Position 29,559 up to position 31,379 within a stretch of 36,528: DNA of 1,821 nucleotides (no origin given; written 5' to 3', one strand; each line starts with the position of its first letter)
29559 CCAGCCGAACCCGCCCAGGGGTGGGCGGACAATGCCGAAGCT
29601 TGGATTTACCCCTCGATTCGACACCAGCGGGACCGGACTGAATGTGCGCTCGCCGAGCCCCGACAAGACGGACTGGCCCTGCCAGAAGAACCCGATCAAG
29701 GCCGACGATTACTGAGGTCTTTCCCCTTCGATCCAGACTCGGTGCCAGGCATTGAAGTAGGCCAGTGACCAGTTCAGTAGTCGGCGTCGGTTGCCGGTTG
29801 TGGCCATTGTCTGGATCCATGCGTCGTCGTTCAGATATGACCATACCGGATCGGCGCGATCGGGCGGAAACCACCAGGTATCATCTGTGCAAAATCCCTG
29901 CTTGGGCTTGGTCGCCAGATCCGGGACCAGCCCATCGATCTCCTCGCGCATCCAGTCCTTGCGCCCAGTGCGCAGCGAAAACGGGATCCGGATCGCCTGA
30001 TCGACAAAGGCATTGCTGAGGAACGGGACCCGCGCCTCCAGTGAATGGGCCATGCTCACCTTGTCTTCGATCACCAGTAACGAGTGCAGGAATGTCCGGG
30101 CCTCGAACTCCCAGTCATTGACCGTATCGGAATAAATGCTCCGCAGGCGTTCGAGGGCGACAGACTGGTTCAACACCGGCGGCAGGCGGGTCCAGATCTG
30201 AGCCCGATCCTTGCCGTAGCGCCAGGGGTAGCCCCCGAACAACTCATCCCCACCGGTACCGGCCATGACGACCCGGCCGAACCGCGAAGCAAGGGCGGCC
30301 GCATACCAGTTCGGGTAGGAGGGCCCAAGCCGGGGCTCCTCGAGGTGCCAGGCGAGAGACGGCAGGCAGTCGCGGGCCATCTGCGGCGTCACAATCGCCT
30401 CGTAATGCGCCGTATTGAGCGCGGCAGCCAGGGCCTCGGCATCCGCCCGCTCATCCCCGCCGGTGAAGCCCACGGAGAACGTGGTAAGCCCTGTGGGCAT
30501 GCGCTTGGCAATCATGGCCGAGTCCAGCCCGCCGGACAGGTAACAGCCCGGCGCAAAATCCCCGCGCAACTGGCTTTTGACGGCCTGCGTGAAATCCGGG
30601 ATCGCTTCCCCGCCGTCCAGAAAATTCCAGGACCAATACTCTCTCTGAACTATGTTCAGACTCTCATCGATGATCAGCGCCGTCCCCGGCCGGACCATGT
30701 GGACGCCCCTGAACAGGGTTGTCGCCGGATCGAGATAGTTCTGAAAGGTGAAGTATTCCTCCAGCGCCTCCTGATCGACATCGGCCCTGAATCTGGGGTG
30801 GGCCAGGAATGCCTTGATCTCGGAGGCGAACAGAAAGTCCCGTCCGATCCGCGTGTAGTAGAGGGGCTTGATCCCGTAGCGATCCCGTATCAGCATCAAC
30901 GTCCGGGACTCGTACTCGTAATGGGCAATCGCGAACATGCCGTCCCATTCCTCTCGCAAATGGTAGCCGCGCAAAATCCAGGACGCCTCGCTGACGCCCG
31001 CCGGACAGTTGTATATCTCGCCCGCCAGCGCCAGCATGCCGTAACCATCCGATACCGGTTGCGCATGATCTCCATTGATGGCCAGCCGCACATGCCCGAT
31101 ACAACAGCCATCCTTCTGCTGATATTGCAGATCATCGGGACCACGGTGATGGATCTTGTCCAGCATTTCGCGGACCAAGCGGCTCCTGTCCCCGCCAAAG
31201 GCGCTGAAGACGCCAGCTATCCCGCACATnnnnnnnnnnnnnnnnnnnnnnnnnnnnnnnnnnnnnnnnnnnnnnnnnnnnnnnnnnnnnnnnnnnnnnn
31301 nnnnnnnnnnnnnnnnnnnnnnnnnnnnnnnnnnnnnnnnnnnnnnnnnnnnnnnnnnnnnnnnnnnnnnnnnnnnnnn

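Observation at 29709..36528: Amino-sugar synthesis, transfer and amidation toolkit chained into a phage replication operon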

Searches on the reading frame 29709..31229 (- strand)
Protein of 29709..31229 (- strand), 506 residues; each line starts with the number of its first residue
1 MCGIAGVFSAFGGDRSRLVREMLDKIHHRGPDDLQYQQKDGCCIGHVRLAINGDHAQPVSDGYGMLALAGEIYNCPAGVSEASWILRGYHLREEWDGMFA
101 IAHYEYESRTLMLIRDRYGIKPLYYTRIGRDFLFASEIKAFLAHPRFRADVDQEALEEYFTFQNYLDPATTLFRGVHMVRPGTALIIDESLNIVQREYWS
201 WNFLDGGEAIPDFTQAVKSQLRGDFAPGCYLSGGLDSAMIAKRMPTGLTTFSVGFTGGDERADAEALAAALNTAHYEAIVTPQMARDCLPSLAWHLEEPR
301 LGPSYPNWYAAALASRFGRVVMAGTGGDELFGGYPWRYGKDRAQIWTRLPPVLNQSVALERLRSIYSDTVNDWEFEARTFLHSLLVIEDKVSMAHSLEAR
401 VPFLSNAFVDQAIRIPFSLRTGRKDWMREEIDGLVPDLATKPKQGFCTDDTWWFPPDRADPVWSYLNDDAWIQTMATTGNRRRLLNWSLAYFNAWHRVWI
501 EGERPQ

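Call 5: search_protein_families(library=pfam, proteins=[window:29709-31229:-], max_evalue=0.01)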
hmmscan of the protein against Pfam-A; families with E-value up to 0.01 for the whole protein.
window:29709-31229:- (506 aa): 3 families
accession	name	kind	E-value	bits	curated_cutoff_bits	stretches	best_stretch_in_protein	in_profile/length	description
PF00733.27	Asn_synthase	-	1.5e-51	176.6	21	1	213-455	6-297/354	Asparagine synthase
PF13537.11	GATase_7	-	1.2e-16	61.2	25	1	90-143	69-123/123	Glutamine amidotransferase domain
PF13522.11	GATase_6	-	4.8e-16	59.4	27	2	89-137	82-130/130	Glutamine amidotransferase domain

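Call 7: search_protein_families(library=phrogs, proteins=[window:29709-31229:-], max_evalue=0.01)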
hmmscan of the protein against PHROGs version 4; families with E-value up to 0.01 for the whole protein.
window:29709-31229:- (506 aa): 1 family
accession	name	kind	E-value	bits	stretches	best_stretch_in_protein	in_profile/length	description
phrog_16728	-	unknown function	1.4e-74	252.9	2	88-469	112-535/579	-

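Call 10: find_related_loci(query=window:29709-31229:-, collection=viral_contigs, flank=10000)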
Query window:29709-31229:- (506 aa) in viral_contigs; peptide patterns used: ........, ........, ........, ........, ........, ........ (x = any residue, [..] = any of these).
2 stretches matched a pattern, but none encodes a relative of the query by tblastn (E <= 1e-3).

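Call 20: search_solved_structures(query=window:29709-31229:-, max_evalue=0.001)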
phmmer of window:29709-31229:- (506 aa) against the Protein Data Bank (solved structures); distinct sequences matched with E-value up to 0.001: 5.
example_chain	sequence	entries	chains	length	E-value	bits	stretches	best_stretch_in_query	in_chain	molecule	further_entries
7ylz_A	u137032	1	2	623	2e-23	86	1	1-340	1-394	hydroxyamidotransferase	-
1ct9_A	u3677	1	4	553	9.7e-19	70.6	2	204-338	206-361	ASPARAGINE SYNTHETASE B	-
6gq3_A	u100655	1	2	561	2e-16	63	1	213-447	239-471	Asparagine synthetase [glutamine-hydrolyzing]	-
8sue_A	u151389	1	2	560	3.9e-16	62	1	213-447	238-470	Asparagine synthetase [glutamine-hydrolyzing]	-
9b6c_A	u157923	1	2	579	2.3e-15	59.5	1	213-447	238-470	Asparagine synthetase [glutamine-hydrolyzing]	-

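Call 45: search_dna_similar(query=window:29709-31229:-, collection=phages, mode=protein, max_rows=30, max_evalue=1e-10)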
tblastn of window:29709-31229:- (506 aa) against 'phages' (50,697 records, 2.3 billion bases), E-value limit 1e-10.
Records with a match: 11; places in all: 11; records where one place covers at least 80% of the query: 3.
Best place of each record, by identity: <60% 11.
By first word of the organism name: Listeria 6; Bacteriophage 4; Pseudomonas 1.
By host as written in the record: Listeria monocytogenes 6; - 4; Pseudomonas aeruginosa 1.
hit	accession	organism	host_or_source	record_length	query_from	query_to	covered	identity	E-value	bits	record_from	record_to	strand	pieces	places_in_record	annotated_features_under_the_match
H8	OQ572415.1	Pseudomonas phage Y15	Pseudomonas aeruginosa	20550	1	446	88%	27.6%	1e-28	126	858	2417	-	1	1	record has no annotation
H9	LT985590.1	Bacteriophage sp.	-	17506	1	416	82%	27.8%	9e-42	166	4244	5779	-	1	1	record has no annotation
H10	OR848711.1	Listeria phage LM 4-14-1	Listeria monocytogenes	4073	1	334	66%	32.5%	5e-36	148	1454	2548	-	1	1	record has no annotation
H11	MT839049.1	Bacteriophage sp.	human fecal samples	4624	1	334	66%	30.9%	8e-36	147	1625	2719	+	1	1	record has no annotation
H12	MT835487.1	Bacteriophage sp.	human fecal samples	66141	1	409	81%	24.4%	5e-20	100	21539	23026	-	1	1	record has no annotation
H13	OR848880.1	Listeria phage LM 4-14-1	Listeria monocytogenes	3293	93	486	78%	24.6%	1e-24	113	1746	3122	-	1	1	record has no annotation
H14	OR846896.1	Listeria phage LM 4-11-1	Listeria monocytogenes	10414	93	486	78%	24.6%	2e-24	113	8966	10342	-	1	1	record has no annotation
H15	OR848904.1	Listeria phage LM 4-14-1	Listeria monocytogenes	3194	93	486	78%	24.6%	3e-24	112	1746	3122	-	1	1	record has no annotation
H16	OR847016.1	Listeria phage LM 4-11-1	Listeria monocytogenes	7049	93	486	78%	24.6%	4e-24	112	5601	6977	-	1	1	record has no annotation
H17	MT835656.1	Bacteriophage sp.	human fecal samples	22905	1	338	67%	28.6%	5e-21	103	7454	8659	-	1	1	record has no annotation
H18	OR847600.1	Listeria phage LM 4-11-1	Listeria monocytogenes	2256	1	297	59%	30.2%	8e-25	114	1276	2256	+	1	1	record has no annotation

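Call 53: search_protein_families(library=ncbifam, proteins=[window:29709-31229:-], max_evalue=0.001)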
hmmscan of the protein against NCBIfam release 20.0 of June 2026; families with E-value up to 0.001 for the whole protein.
window:29709-31229:- (506 aa): 6 families
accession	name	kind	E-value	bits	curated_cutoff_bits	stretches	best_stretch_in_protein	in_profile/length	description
TIGR01536.1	asn_synth_AEB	equivalog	7.1e-79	266.1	267.1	2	91-446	116-517/517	asparagine synthase (glutamine-hydrolyzing)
TIGR03108.1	eps_aminotran_1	hypoth_equivalog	3e-58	198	816.9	3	86-357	110-398/628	XrtA/PEP-CTERM system amidotransferase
TIGR03104.1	trio_amidotrans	equivalog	1.8e-53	181.7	570.1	1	1-336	1-382/589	N-acetylglutaminylglutamine amidotransferase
NF006949.0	PRK09431.1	equivalog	1.1e-45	156.3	499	3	1-143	1-167/554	asparagine synthase B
NF033535.1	lass_lactam_cya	exception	1.1e-29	103.5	525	1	1-241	1-273/668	lasso peptide isopeptide bond-forming cyclase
NF033561.1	macrolact_Ik_Al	subfamily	4.4e-10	38.8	300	1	92-241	76-228/561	albusnodin/ikarugamycin family macrolactam cyclase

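Call 59: find_homologous_proteins(query=window:29709-31229:-, max_evalue=1e-20)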
Query window:29709-31229:- (506 aa): 7959 proteins with E <= 1e-20 among 8000 candidates; the best 120 are listed.
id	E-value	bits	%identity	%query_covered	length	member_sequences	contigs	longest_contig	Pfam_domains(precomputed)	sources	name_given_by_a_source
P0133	0.0e+0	1203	100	100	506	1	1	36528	PF00733.28,PF13522.12,PF13537.12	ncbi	-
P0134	7.6e-125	436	47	99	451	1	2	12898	PF00733.28,PF13522.12,PF13537.12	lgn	-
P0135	4.6e-124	433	48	95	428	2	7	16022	PF00733.28,PF13522.12,PF13537.12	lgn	-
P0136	3.3e-123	430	48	94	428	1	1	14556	PF00733.28,PF13522.12,PF13537.12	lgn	-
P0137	3.9e-123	430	48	95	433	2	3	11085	PF00733.28,PF13522.12,PF13537.12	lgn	-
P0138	3.3e-121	424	48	95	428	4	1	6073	PF00733.28,PF13522.12,PF13537.12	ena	-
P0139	8.3e-121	422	47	95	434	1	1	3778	PF00733.28,PF13522.12,PF13537.12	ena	-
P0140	2.3e-91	325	38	99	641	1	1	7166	PF00733.28,PF13522.12,PF13537.12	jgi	jgi:asparagine synthase (glutamine-hydrolysing)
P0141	1.5e-90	323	37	99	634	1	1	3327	PF00733.28,PF13522.12,PF13537.12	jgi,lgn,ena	-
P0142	5.9e-90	321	37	100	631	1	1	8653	PF00733.28,PF13522.12,PF13537.12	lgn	-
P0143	3.1e-89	318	37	99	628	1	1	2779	PF00733.28,PF13522.12,PF13537.12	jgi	jgi:asparagine synthase (glutamine-hydrolysing)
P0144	5.0e-89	317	38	100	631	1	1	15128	PF00733.28,PF13522.12,PF13537.12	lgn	-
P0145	6.8e-89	317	37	98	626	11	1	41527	PF00733.28,PF13522.12,PF13537.12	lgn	-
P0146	1.1e-88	316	38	99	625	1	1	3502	PF00733.28,PF13522.12,PF13537.12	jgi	jgi:asparagine synthase (glutamine-hydrolysing)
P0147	1.3e-88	316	37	99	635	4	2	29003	PF00733.28,PF13522.12,PF13537.12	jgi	-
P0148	2.0e-88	316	38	98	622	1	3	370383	PF00733.28,PF13522.12,PF13537.12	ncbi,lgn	-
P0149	2.4e-88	315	37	100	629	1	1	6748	PF00733.28,PF13522.12,PF13537.12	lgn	-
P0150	2.5e-88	315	37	99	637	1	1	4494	PF00733.28,PF13522.12,PF13537.12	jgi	jgi:asparagine synthase (glutamine-hydrolysing)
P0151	2.5e-88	315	37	98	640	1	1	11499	PF00733.28,PF13522.12,PF13537.12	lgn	-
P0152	2.6e-88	315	36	98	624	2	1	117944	PF00733.28,PF13522.12,PF13537.12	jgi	jgi:asparagine synthase (glutamine-hydrolysing)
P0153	2.8e-88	315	36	98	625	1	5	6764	PF00733.28,PF13522.12,PF13537.12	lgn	-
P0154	3.5e-88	315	37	99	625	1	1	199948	PF00733.28,PF13522.12,PF13537.12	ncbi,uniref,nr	ncbi:asparagine synthase (glutamine-hydrolyzing) [Anabaena sp. 4-3]|uniref:asparagine synthase (glut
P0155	3.9e-88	315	37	99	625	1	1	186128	PF00733.28,PF13522.12,PF13537.12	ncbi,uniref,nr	ncbi:asparagine synthase (glutamine-hydrolyzing) [Anabaena sp. CA = ATCC 33047]|uniref:asparagine sy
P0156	4.2e-88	314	36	100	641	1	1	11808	PF00733.28,PF13522.12,PF13537.12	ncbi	-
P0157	4.4e-88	314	38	99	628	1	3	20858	PF00733.28,PF13522.12,PF13537.12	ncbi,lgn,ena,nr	ncbi:MAG: asparagine synthase [Rhodospirillaceae bacterium]|nr:MAG: asparagine synthase [Rhodospiril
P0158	4.7e-88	314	39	100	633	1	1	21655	PF00733.28,PF13522.12,PF13537.12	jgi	-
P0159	4.9e-88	314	39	100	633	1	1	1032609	PF00733.28,PF13522.12,PF13537.12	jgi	jgi:asparagine synthase (glutamine-hydrolysing)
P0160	5.8e-88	314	37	99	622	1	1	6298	PF00733.28,PF13522.12,PF13537.12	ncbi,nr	ncbi:MAG: asparagine synthase (glutamine-hydrolyzing) [Symploca sp. SIO2E6]|nr:asparagine synthase (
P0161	5.9e-88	314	35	100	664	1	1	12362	PF00733.28,PF13522.12,PF13537.12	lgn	-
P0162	6.1e-88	314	37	100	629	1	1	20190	PF00733.28,PF13522.12,PF13537.12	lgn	-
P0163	1.1e-87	313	37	99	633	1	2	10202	PF00733.28,PF13522.12,PF13537.12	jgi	jgi:asparagine synthase (glutamine-hydrolysing)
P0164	1.6e-87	312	38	98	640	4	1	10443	PF00733.28,PF13522.12,PF13537.12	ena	-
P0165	2.1e-87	312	38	98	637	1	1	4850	PF00733.28,PF13522.12,PF13537.12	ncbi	-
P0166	2.2e-87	312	37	100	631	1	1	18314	PF00733.28,PF13522.12,PF13537.12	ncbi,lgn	-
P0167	2.6e-87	312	38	100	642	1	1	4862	PF00733.28,PF13522.12,PF13537.12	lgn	-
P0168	2.6e-87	312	37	100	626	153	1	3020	PF00733.28,PF13522.12,PF13537.12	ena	-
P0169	2.6e-87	312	37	99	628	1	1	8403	PF00733.28,PF13522.12,PF13537.12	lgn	-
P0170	5.3e-87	311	37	97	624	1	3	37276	PF00733.28,PF13522.12,PF13537.12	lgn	-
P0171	5.4e-87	311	36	98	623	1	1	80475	PF00733.28,PF13522.12,PF13537.12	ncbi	-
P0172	5.8e-87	311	37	99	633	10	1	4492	PF00733.28,PF13522.12,PF13537.12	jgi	-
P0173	7.3e-87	310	37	99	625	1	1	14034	PF00733.28,PF13522.12,PF13537.12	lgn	-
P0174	8.3e-87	310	37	100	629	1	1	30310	PF00733.28,PF13522.12,PF13537.12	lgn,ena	-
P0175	8.4e-87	310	36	100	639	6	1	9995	PF00733.28,PF13522.12,PF13537.12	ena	-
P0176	9.1e-87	310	37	99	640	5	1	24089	PF00733.28,PF13522.12,PF13537.12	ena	-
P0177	9.2e-87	310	38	99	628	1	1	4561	PF00733.28,PF13522.12,PF13537.12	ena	-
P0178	9.2e-87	310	37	97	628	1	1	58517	PF00733.28,PF13522.12,PF13537.12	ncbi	-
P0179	9.7e-87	310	36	100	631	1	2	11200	PF00733.28,PF13522.12,PF13537.12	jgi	jgi:asparagine synthase (glutamine-hydrolysing)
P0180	1.1e-86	310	37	100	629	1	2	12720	PF00733.28,PF13522.12,PF13537.12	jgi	jgi:asparagine synthase (glutamine-hydrolysing)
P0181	1.1e-86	310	36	100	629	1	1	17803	PF00733.28,PF13522.12,PF13537.12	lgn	-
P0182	1.3e-86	310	37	99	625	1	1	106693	PF00733.28,PF13522.12,PF13537.12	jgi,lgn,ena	jgi:asparagine synthase (glutamine-hydrolysing)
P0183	1.3e-86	310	36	98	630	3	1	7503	PF00733.28,PF13522.12,PF13537.12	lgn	-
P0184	1.5e-86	309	36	98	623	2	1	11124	PF00733.28,PF13522.12,PF13537.12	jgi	jgi:asparagine synthase (glutamine-hydrolysing)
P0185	2.1e-86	309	37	100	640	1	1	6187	PF00733.28,PF13522.12,PF13537.12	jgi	-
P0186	2.5e-86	309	36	100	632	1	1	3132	PF00733.28,PF13522.12,PF13537.12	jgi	jgi:asparagine synthase (glutamine-hydrolysing)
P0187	2.7e-86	308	36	98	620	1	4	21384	PF00733.28,PF13522.12,PF13537.12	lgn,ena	-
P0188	3.1e-86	308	37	99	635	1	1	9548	PF00733.28,PF13522.12,PF13537.12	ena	-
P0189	3.2e-86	308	37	99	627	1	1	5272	PF00733.28,PF13522.12,PF13537.12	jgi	jgi:asparagine synthase (glutamine-hydrolysing)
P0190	3.2e-86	308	36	98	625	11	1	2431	PF00733.28,PF13522.12,PF13537.12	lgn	-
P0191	3.9e-86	308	38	100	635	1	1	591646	PF00733.28,PF13522.12,PF13537.12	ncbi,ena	-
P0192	4.0e-86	308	36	97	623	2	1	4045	PF00733.28,PF13522.12,PF13537.12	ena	-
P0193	4.7e-86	308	36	100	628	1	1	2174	PF00733.28,PF13522.12,PF13537.12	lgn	-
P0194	4.9e-86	308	37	99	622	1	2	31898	PF00733.28,PF13522.12,PF13537.12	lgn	-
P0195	5.0e-86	308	37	99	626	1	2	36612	PF00733.28,PF13522.12,PF13537.12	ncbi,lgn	-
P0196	5.1e-86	308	35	99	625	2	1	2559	PF00733.28,PF13522.12,PF13537.12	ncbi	-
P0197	5.2e-86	308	35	98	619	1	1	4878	PF00733.28,PF13522.12,PF13537.12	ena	-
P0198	5.2e-86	308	36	98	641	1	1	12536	PF00733.28,PF13522.12,PF13537.12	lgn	-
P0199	5.2e-86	308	37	99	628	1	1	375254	PF12481.14,PF00733.28,PF13522.12,PF13537.12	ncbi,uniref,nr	ncbi:Asparagine synthetase [Candidatus Terasakiella magnetica]|uniref:asparagine synthase (glutamine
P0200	5.7e-86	307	37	99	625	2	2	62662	PF00733.28,PF13522.12,PF13537.12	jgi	jgi:asparagine synthase (glutamine-hydrolysing)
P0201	5.8e-86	307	37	99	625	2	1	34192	PF00733.28,PF13522.12,PF13537.12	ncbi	-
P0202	5.9e-86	307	36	99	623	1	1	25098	PF12481.14,PF00733.28,PF13522.12,PF13537.12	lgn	-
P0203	6.1e-86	307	37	100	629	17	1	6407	PF00733.28,PF13522.12,PF13537.12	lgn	-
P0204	6.8e-86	307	36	100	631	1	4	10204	PF00733.28,PF13522.12,PF13537.12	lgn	-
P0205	7.4e-86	307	37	99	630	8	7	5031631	PF00733.28,PF13522.12,PF13537.12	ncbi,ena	-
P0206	7.9e-86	307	37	100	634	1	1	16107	PF00733.28,PF13522.12,PF13537.12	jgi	jgi:asparagine synthase (glutamine-hydrolysing)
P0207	8.1e-86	307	36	99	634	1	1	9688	PF00733.28,PF13522.12,PF13537.12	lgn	-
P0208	8.5e-86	307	36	98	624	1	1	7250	PF00733.28,PF13522.12,PF13537.12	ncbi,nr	ncbi:MAG: asparagine synthase (glutamine-hydrolyzing) [Synechocystis sp.]|nr:asparagine synthase (gl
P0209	8.7e-86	307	37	100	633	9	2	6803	PF00733.28,PF13522.12,PF13537.12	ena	-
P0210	9.0e-86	307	37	100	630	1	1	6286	PF00733.28,PF13522.12,PF13537.12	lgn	-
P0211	9.1e-86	307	37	99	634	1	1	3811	PF00733.28,PF13522.12,PF13537.12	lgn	-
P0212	9.1e-86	307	36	99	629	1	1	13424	PF00733.28,PF13522.12,PF13537.12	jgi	jgi:asparagine synthase (glutamine-hydrolysing)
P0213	9.7e-86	307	37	100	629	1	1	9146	PF00733.28,PF13522.12,PF13537.12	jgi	jgi:asparagine synthase (glutamine-hydrolysing)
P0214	1.0e-85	307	37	92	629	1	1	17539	PF00733.28,PF13522.12,PF13537.12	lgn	-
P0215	1.0e-85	307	37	100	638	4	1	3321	PF00733.28,PF13522.12,PF13537.12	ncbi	-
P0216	1.0e-85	307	36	98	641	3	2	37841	PF12481.14,PF00733.28,PF13522.12,PF13537.12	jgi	jgi:asparagine synthase (glutamine-hydrolysing)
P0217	1.1e-85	307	37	100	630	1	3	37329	PF00733.28,PF13522.12,PF13537.12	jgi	jgi:asparagine synthase (glutamine-hydrolysing)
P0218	1.1e-85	306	37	100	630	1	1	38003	PF00733.28,PF13522.12,PF13537.12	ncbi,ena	-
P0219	1.2e-85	306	37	98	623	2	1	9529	PF00733.28,PF13522.12,PF13537.12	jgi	jgi:asparagine synthase (glutamine-hydrolysing)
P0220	1.2e-85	306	36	100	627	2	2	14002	PF00733.28,PF13522.12,PF13537.12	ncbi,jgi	ncbi:MAG: asparagine synthase (glutamine-hydrolyzing) [Solirubrobacteraceae bacterium]|jgi:asparagin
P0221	1.3e-85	306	37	98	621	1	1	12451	PF00733.28,PF13522.12,PF13537.12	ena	-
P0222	1.3e-85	306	36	100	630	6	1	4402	PF00733.28,PF13522.12,PF13537.12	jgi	jgi:asparagine synthase (glutamine-hydrolysing)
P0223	1.3e-85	306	37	98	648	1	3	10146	PF00733.28,PF13522.12,PF13537.12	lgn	-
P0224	1.5e-85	306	37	100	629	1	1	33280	PF00733.28,PF13522.12,PF13537.12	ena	-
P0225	1.7e-85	306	37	98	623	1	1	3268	PF00733.28,PF13522.12,PF13537.12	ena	-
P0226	1.7e-85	306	37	100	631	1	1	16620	PF00733.28,PF13522.12,PF13537.12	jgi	jgi:asparagine synthase (glutamine-hydrolysing)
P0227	1.8e-85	306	37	98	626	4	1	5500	PF12481.14,PF00733.28,PF13522.12,PF13537.12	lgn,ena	-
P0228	1.8e-85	306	36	100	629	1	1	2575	PF00733.28,PF13522.12,PF13537.12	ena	-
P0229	1.9e-85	306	40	99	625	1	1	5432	PF00733.28,PF13522.12,PF13537.12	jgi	jgi:asparagine synthase (glutamine-hydrolysing)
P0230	2.1e-85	306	36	100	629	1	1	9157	PF00733.28,PF13522.12,PF13537.12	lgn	-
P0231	2.3e-85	305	37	99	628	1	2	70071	PF00733.28,PF13522.12,PF13537.12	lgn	-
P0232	2.6e-85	305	36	99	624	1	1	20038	PF00733.28,PF13522.12,PF13537.12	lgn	-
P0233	2.9e-85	305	38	97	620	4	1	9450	PF00733.28,PF13522.12,PF13537.12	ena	-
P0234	3.0e-85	305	35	98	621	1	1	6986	PF00733.28,PF13522.12,PF13537.12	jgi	-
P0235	3.1e-85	305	37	99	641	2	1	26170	PF00733.28,PF13522.12,PF13537.12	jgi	jgi:asparagine synthase (glutamine-hydrolysing)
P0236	3.7e-85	305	37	100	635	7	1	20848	PF00733.28,PF13522.12,PF13537.12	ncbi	-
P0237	3.8e-85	305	37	97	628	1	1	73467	PF00733.28,PF13522.12,PF13537.12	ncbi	-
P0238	4.7e-85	304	37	99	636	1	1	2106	PF00733.28,PF13522.12,PF13537.12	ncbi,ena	-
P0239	4.8e-85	304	37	98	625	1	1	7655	PF00733.28,PF13522.12,PF13537.12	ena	-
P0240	4.8e-85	304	36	100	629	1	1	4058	PF00733.28,PF13522.12,PF13537.12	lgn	-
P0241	5.3e-85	304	35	99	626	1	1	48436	PF12481.14,PF00733.28,PF13522.12,PF13537.12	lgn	-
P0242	5.5e-85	304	37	98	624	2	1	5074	PF00733.28,PF13522.12,PF13537.12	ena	-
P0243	5.6e-85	304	40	100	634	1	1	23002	PF00733.28,PF13522.12,PF13537.12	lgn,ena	-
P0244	5.8e-85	304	37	99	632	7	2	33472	PF00733.28,PF13522.12,PF13537.12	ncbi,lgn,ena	-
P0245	5.9e-85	304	35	98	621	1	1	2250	PF00733.28,PF13522.12,PF13537.12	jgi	-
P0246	5.9e-85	304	36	98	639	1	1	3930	PF00733.28,PF13522.12,PF13537.12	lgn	-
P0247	6.1e-85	304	37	99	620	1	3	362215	PF00733.28,PF13522.12,PF13537.12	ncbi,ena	ncbi:MAG TPA: asparagine synthase (glutamine-hydrolyzing) [Coleofasciculaceae cyanobacterium]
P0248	6.3e-85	304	37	99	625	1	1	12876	PF00733.28,PF13522.12,PF13537.12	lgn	-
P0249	6.6e-85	304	37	100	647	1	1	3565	PF00733.28,PF13522.12,PF13537.12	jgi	-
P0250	6.8e-85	304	38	100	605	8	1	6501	PF12481.14,PF00733.28,PF13522.12,PF13537.12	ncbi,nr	ncbi:MAG TPA: asparagine synthase (glutamine-hydrolyzing) [Chloroflexota bacterium]|nr:asparagine sy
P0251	7.1e-85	304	37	98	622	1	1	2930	PF00733.28,PF13522.12,PF13537.12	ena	-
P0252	7.2e-85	304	36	99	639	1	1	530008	PF00733.28,PF13522.12,PF13537.12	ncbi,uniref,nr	ncbi:asparagine synthase (glutamine-hydrolyzing) [Bradyrhizobium sp. CSA112]|uniref:asparagine synth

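Call 61: find_encoding_contigs(protein=P0135, flank=10000, max_places=2)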
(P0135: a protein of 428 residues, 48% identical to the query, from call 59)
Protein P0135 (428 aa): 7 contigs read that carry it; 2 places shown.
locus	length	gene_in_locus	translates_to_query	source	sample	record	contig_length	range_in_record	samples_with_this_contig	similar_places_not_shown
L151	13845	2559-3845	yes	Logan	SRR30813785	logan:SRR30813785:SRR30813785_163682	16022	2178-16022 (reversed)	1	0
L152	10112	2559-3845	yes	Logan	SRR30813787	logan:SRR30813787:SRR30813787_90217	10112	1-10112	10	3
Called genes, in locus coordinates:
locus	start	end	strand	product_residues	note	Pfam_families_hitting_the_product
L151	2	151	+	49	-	?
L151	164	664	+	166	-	-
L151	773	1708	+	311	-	-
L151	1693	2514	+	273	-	PF01073:3Beta_HSD, PF01370:Epimerase, PF04321:RmlD_sub_bind, PF16363:GDP_Man_Dehyd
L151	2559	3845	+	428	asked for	PF13522:GATase_6, PF13537:GATase_7, PF00733:Asn_synthase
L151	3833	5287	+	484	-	PF01973:MptE-like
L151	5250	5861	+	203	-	-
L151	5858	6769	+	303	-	PF24175:SU10_adaptor (faint)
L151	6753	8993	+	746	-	-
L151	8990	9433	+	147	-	-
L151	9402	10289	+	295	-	-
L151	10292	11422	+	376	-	-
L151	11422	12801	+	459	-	-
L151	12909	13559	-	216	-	-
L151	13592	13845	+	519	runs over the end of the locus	-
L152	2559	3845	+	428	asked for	PF13522:GATase_6, PF13537:GATase_7, PF00733:Asn_synthase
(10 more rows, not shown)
